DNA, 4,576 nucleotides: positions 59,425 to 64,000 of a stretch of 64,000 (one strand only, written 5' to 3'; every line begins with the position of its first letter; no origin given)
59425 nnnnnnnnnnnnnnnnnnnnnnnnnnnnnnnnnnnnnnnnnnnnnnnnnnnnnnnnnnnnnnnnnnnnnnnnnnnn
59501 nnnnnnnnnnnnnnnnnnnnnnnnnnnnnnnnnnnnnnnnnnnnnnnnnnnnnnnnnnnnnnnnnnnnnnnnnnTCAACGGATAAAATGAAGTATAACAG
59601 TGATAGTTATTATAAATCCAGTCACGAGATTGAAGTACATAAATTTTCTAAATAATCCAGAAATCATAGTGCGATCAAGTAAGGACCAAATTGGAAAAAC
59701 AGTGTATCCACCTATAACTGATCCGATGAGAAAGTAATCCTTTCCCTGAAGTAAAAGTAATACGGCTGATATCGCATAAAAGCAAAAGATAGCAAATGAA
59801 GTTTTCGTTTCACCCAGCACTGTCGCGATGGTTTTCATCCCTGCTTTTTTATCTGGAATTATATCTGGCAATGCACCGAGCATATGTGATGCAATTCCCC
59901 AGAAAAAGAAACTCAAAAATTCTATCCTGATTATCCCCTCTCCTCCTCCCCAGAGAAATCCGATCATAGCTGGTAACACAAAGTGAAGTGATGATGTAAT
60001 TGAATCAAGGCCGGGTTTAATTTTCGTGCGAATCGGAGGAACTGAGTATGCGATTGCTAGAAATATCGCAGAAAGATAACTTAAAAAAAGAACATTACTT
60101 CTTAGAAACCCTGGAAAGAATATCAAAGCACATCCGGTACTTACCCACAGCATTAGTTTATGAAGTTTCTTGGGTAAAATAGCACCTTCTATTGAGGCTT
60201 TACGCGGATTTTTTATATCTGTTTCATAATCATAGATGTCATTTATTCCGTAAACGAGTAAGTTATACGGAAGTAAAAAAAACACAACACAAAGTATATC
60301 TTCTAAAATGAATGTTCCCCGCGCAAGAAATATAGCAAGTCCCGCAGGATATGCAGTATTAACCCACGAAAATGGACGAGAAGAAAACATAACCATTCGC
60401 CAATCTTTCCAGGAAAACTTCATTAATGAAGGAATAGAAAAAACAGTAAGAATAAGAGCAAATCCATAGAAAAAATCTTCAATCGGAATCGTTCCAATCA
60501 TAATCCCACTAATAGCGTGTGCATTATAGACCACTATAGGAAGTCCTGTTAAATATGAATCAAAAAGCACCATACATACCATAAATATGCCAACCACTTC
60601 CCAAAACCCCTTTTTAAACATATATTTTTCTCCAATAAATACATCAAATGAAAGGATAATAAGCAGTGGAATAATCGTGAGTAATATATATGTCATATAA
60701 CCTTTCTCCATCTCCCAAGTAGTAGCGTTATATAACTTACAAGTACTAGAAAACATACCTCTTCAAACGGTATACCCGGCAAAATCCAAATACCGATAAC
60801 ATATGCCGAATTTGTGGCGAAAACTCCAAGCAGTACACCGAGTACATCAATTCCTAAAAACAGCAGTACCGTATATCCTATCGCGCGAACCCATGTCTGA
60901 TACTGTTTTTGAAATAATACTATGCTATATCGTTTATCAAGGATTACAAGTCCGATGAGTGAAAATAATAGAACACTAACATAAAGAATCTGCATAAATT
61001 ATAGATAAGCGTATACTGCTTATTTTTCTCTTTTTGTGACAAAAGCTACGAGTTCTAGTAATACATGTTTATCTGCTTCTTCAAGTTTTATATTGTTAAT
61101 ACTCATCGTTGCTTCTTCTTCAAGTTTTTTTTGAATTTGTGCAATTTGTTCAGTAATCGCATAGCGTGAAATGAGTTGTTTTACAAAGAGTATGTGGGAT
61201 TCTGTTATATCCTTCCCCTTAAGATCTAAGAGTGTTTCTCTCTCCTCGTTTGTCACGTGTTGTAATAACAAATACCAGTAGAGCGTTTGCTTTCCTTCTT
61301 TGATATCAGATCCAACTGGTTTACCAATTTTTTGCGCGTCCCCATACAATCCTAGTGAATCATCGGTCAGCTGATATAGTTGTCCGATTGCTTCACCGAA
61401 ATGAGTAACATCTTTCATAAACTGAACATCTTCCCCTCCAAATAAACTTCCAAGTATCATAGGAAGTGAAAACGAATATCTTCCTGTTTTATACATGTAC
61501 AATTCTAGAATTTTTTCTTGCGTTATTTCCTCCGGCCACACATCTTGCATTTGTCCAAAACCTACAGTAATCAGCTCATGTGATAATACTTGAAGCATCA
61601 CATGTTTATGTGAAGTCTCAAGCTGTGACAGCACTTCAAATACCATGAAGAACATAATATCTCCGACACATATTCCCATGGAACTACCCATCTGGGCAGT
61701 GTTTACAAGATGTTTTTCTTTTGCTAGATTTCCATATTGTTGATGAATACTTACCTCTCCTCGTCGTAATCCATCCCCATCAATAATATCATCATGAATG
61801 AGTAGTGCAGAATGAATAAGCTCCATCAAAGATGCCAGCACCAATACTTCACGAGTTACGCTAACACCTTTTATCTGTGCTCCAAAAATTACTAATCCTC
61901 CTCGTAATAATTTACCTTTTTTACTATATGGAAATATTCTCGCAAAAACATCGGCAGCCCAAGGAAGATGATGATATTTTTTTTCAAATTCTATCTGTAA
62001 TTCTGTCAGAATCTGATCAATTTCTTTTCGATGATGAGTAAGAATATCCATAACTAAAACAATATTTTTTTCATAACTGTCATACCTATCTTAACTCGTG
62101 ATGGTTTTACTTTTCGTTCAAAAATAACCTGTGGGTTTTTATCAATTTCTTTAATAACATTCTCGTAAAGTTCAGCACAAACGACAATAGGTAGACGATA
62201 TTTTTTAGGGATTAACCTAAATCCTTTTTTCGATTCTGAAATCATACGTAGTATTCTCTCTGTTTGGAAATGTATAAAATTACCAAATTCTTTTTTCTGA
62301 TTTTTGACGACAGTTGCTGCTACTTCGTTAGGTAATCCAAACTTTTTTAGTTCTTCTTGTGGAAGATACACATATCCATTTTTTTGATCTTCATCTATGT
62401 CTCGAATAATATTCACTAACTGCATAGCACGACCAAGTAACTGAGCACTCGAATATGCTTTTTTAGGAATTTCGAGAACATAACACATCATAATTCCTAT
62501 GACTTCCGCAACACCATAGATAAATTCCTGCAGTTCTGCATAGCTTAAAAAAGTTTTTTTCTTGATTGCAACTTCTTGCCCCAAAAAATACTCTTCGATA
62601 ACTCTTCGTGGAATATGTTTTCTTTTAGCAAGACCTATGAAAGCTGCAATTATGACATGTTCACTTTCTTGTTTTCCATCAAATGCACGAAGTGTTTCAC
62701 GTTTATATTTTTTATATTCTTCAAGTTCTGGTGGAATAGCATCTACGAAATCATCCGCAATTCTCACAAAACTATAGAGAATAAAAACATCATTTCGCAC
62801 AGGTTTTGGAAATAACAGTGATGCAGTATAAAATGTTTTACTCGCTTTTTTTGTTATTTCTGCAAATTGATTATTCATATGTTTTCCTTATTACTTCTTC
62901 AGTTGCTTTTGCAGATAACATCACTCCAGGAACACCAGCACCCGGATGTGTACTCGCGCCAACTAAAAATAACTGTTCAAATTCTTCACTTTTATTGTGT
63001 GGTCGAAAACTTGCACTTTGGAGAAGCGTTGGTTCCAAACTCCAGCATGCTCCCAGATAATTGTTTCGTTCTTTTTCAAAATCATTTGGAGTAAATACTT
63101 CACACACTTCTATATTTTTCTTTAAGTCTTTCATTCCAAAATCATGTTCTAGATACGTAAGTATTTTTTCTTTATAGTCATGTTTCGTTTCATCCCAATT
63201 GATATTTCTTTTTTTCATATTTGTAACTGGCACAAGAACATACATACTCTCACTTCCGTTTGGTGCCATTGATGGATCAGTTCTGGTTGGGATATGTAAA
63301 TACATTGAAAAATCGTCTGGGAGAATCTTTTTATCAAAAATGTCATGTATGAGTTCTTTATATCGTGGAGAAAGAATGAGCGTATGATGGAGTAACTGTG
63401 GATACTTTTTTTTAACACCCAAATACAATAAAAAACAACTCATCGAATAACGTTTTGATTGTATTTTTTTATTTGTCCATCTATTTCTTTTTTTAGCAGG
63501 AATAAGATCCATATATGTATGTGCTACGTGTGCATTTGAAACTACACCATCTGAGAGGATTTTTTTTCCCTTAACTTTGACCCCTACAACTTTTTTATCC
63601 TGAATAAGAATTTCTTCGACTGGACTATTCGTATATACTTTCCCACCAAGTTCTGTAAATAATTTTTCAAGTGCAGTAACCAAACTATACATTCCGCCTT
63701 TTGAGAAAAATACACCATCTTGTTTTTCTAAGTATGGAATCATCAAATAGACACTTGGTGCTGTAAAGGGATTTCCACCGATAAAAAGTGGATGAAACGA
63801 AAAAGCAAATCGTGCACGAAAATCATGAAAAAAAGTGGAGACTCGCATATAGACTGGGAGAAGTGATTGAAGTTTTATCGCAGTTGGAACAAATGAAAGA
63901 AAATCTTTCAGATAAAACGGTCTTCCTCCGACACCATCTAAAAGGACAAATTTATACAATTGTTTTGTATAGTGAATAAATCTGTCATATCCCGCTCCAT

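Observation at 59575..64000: C50-type carotenoid operon with a fused lycopene-cyclase-half + UbiA lycopene-elongase gene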

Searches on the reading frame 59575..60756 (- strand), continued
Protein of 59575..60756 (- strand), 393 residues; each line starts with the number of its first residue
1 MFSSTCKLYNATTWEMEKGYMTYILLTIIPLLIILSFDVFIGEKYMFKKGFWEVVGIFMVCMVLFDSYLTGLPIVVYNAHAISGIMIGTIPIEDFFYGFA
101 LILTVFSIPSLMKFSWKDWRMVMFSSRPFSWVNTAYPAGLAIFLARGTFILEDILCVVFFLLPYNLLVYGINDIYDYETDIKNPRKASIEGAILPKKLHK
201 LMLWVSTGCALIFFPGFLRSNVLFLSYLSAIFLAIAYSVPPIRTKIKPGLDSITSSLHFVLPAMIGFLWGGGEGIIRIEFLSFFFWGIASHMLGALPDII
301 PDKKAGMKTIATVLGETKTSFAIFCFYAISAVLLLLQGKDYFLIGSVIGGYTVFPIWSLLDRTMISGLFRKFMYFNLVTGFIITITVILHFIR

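Call 59: fold_search(model_id=the predicted structure, library=pdb)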
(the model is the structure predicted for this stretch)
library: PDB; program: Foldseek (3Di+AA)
matches with E <= 10: 245; with E <= 0.001: 12
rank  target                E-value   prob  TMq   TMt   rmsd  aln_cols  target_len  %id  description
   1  4tq4_D                9.7e-07  1.00  0.55  0.69   5.7       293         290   19  Structure of a UbiA homolog from Archaeoglobus fulgidus bound to DMAPP and Mg2+ (released 2014-07-16)
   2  4tq4_C                1.0e-06  1.00  0.59  0.73   4.3       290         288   19  Structure of a UbiA homolog from Archaeoglobus fulgidus bound to DMAPP and Mg2+ (released 2014-07-16)
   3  4tq4_A                1.6e-06  1.00  0.58  0.72   4.6       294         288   19  Structure of a UbiA homolog from Archaeoglobus fulgidus bound to DMAPP and Mg2+ (released 2014-07-16)
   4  4tq3_A                1.6e-06  1.00  0.57  0.72   4.6       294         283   20  Structure of a UbiA homolog from Archaeoglobus fulgidus bound to GPP and Mg2+ (released 2014-07-16)
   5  4tq3_B                1.9e-06  1.00  0.55  0.71   6.1       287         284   20  Structure of a UbiA homolog from Archaeoglobus fulgidus bound to GPP and Mg2+ (released 2014-07-16)
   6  4tq4_B                2.0e-06  1.00  0.58  0.73   4.4       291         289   19  Structure of a UbiA homolog from Archaeoglobus fulgidus bound to DMAPP and Mg2+ (released 2014-07-16)
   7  4tq6_B                3.3e-06  1.00  0.52  0.70   5.3       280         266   20  Structure of a UbiA homolog from Archaeoglobus fulgidus bound to Cd2+ (released 2014-07-16)
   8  4tq5                  2.2e-05  1.00  0.52  0.68   5.9       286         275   21  Structure of a UbiA homolog from Archaeoglobus fulgidus (released 2014-07-16)
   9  4tq6_A                3.2e-05  1.00  0.49  0.66   6.3       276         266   21  Structure of a UbiA homolog from Archaeoglobus fulgidus bound to Cd2+ (released 2014-07-16)
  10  7bpu_A                4.2e-04  1.00  0.45  0.56   7.2       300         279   17  Structural and mechanistic insights into the biosynthesis of Digeranylgeranylglyceryl phosphate synthase in membranes (released 2021-04-14)
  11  6m31_A                5.6e-04  1.00  0.49  0.62   5.9       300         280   15  Structural and Functional Insights into an Archaeal Lipid Synthase (released 2021-02-03)
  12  4od5_A                6.1e-04  1.00  0.52  0.68   4.5       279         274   16  Substrate-bound structure of a UbiA homolog from Aeropyrum pernix K1 (released 2014-03-19)
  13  8djk_B                2.9e-03  1.00  0.49  0.63   6.8       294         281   17  HMGCR-UBIAD1 Complex State 2 (released 2022-08-03)
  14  8j8j_A                3.7e-03  1.00  0.47  0.58   6.5       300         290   15  Membrane bound PRTase, C3 symmetry, donor bound (released 2024-02-07)
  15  8j8k_A                1.3e-02  1.00  0.45  0.56   6.7       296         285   13  Membrane bound PRTase, C3 symmetry, acceptor bound (released 2024-02-07)
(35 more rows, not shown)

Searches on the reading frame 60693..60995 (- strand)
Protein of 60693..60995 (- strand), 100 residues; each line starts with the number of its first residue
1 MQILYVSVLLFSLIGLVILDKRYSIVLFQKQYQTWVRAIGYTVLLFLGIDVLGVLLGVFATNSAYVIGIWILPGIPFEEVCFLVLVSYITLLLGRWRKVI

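Call 3: search_protein_families(library=pfam, proteins=[window:60693-60995:-], max_evalue=0.01)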
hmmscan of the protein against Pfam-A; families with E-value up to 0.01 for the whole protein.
window:60693-60995:- (100 aa): 0 families

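Call 4: search_protein_families(library=ncbifam, proteins=[window:60693-60995:-], max_evalue=0.01)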
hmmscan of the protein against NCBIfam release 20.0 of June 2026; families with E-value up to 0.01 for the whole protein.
window:60693-60995:- (100 aa): 1 family
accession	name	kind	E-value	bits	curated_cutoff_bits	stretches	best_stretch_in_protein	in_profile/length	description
TIGR03462.1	CarR_dom_SF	subfamily_domain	2.7e-10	40.7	39.4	1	4-92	2-87/89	lycopene cyclase domain-containing protein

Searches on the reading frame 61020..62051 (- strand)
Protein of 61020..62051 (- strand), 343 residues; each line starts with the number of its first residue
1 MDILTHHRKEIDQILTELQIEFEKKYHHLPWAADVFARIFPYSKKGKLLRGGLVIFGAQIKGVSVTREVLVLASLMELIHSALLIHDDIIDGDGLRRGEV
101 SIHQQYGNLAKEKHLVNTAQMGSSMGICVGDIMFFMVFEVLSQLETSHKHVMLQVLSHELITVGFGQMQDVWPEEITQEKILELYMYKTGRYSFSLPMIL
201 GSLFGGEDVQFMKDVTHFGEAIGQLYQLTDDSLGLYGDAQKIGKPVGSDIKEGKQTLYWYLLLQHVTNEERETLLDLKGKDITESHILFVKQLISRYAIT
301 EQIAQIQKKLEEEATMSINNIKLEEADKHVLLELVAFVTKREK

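Call 3: search_protein_families(library=pfam, proteins=[window:61020-62051:-], max_evalue=0.01)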
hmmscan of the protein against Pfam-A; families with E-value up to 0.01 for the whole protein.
window:61020-62051:- (343 aa): 1 family
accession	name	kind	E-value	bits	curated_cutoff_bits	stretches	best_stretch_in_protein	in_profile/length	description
PF00348.22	polyprenyl_synt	-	4.5e-49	167.4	27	1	43-283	13-239/251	Polyprenyl synthetase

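Call 4: search_protein_families(library=ncbifam, proteins=[window:61020-62051:-], max_evalue=0.01)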
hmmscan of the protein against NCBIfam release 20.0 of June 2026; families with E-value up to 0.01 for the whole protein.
window:61020-62051:- (343 aa): 16 families
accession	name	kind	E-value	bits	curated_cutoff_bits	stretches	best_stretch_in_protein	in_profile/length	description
NF041169.1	f2_encap_cargo4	exception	2.2e-48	165.2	450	1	43-342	47-333/334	family 2 encapsulin nanocompartment cargo protein polyprenyl transferase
NF040698.1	IdsA_Meth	equivalog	3.6e-38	131.6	468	1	44-342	40-327/328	short chain isoprenyl diphosphate synthase IdsA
NF041003.1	GGPP_syn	equivalog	1e-36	126.7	500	1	39-343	33-326/326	geranylgeranyl diphosphate synthase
NF042416.1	GFPPS_Mycobact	equivalog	1.5e-32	113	600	1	46-341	42-348/350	bifunctional (2E,6E)-farnesyl/geranyl diphosphate synthase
NF045485.1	FPPsyn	subfamily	5.6e-26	91.3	275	1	45-275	36-259/288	farnesyl diphosphate synthase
TIGR02748.1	GerC3_HepT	equivalog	2.3e-25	89.4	456.55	1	5-342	7-318/319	heptaprenyl diphosphate synthase component II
NF045628.1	HxpDPsynlarge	equivalog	2.2e-23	82.8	500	1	45-341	34-309/311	hexaprenyl-diphosphate synthase large subunit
NF045549.1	GGPPsyn_IdsB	equivalog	2.7e-23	82.6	475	1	26-342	48-345/346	geranylgeranyl diphosphate synthase IdsB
NF008140.0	PRK10888.1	equivalog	4.5e-23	82.1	412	1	44-333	42-312/323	octaprenyl diphosphate synthase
TIGR02749.1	prenyl_cyano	equivalog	1.3e-19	70.4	383.2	1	42-341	40-320/322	solanesyl diphosphate synthase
NF042417.1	NPPPS_Mycobact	equivalog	4.6e-18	65.3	600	1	42-321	52-311/335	nonaprenyl/(2E,6E)-farnesyl/geranylgeranyl diphosphat synthase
NF040789.2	gerfarn_diphsyn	equivalog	1.5e-17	63.9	560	1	68-258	83-262/345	geranylfarnesyl diphosphate synthase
NF007877.0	PRK10581.1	equivalog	2.8e-14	53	321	1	45-271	43-264/299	(2E,6E)-farnesyl diphosphate synthase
NF045685.1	GGPPSynCrtE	equivalog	4.3e-14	52.2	460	1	45-264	41-254/293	geranylgeranyl diphosphate synthase CrtE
NF040936.1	hexpp_archaea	equivalog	1.4e-11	44.3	400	2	43-108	38-102/275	hexaprenyl pyrophosphate synthase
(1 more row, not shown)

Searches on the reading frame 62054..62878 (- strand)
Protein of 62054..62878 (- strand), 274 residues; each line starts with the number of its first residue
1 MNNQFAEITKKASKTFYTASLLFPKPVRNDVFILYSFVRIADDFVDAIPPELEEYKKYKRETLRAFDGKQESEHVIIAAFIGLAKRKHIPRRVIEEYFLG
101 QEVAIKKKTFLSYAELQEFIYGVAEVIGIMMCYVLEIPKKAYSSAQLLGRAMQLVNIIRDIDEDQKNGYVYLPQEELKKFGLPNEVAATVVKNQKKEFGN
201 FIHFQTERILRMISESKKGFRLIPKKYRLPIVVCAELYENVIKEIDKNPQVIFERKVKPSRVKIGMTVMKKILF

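Call 3: search_protein_families(library=pfam, proteins=[window:62054-62878:-], max_evalue=0.01)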
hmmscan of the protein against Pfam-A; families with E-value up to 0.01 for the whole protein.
window:62054-62878:- (274 aa): 1 family
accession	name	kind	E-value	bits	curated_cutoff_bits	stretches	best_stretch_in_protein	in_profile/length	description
PF00494.24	SQS_PSY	-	5.5e-52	177.5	26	1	10-261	2-261/263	Squalene/phytoene synthase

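Call 4: search_protein_families(library=ncbifam, proteins=[window:62054-62878:-], max_evalue=0.01)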
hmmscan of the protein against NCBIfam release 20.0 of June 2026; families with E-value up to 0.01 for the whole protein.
window:62054-62878:- (274 aa): 6 families
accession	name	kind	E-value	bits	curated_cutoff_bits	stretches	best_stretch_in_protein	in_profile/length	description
TIGR03465.1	HpnD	equivalog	9.8e-40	136.3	278.6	1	9-271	2-264/267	presqualene diphosphate synthase HpnD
NF045686.1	PhytoSynCyanob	equivalog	2.3e-31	109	550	1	7-257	26-289/310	15-cis-phytoene synthase CrtB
NF045921.1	PhytnSynCrtBRhod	equivalog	9.8e-31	107.3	500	1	6-255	11-259/307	15-cis-phytoene synthase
TIGR03464.1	HpnC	equivalog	1.5e-25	90.2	250.45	1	11-266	4-260/267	squalene synthase HpnC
NF042419.1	Phyto_syn_CrtB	equivalog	3.9e-25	89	480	1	7-194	9-207/306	15-cis-phytoene synthase CrtB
TIGR01559.1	squal_synth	equivalog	0.0022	17.3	286.75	1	141-180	167-206/337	squalene synthase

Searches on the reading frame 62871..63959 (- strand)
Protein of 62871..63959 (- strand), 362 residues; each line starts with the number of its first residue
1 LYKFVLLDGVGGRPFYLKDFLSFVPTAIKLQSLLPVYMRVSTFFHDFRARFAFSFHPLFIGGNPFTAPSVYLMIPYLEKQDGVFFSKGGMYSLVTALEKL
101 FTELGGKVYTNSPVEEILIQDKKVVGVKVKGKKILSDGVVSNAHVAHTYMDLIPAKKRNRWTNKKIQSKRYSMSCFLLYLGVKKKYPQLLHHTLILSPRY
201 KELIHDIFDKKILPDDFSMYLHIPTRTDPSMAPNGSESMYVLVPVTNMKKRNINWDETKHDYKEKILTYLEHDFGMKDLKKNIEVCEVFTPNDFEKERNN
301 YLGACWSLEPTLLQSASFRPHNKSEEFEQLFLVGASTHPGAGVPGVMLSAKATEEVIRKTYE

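Call 3: search_protein_families(library=pfam, proteins=[window:62871-63959:-], max_evalue=0.01)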
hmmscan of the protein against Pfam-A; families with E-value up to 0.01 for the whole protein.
window:62871-63959:- (362 aa): 2 families
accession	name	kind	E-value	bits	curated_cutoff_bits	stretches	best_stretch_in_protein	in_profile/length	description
PF01593.30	Amino_oxidase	-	3.1e-19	70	19.8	1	41-352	151-437/443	Flavin containing amine oxidoreductase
PF01266.30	DAO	-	0.0012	18.9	27.9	1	82-133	137-192/353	FAD dependent oxidoreductase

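Call 4: search_protein_families(library=ncbifam, proteins=[window:62871-63959:-], max_evalue=0.01)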
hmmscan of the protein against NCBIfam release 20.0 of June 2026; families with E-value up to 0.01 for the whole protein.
window:62871-63959:- (362 aa): 10 families
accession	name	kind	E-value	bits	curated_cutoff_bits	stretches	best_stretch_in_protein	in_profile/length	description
TIGR02734.1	crtI_fam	subfamily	1.5e-114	383.4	238.1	1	17-359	144-490/504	phytoene desaturase family protein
NF058655.1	CrtID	equivalog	1e-71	242.2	640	1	24-352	153-476/478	bifunctional phytoene desaturase/3,4-desaturase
NF042421.1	hydcarot_desat_CrtD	equivalog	1e-46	159.5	500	1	48-359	181-485/487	1-hydroxycarotenoid 3,4-desaturase CrtD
NF045637.1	carotdesatCrtDProt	equivalog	7.1e-37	127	580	1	37-357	169-482/485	1-hydroxycarotenoid 3,4-desaturase CrtD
NF045689.1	BCarotKetCrtO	equivalog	2.1e-23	82.7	1000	1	73-346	225-526/563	beta-carotene ketolase CrtO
TIGR02730.1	carot_isom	equivalog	4.7e-18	65.3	586.9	1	80-352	218-483/493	carotenoid isomerase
TIGR02733.1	desat_CrtD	equivalog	3.4e-16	59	549.7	1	80-353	221-484/492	C-3',4' desaturase CrtD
NF005560.0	PRK07233.1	equivalog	4.7e-07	29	252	1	85-155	193-262/435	hypothetical protein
NF006130.0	PRK08274.1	equivalog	0.0005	19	369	1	79-140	121-186/467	FAD-dependent tricarballylate dehydrogenase TcuA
TIGR01377.1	soxA_mon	subfamily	0.0092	14.8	479.65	0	77-140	135-193/381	amino oxidase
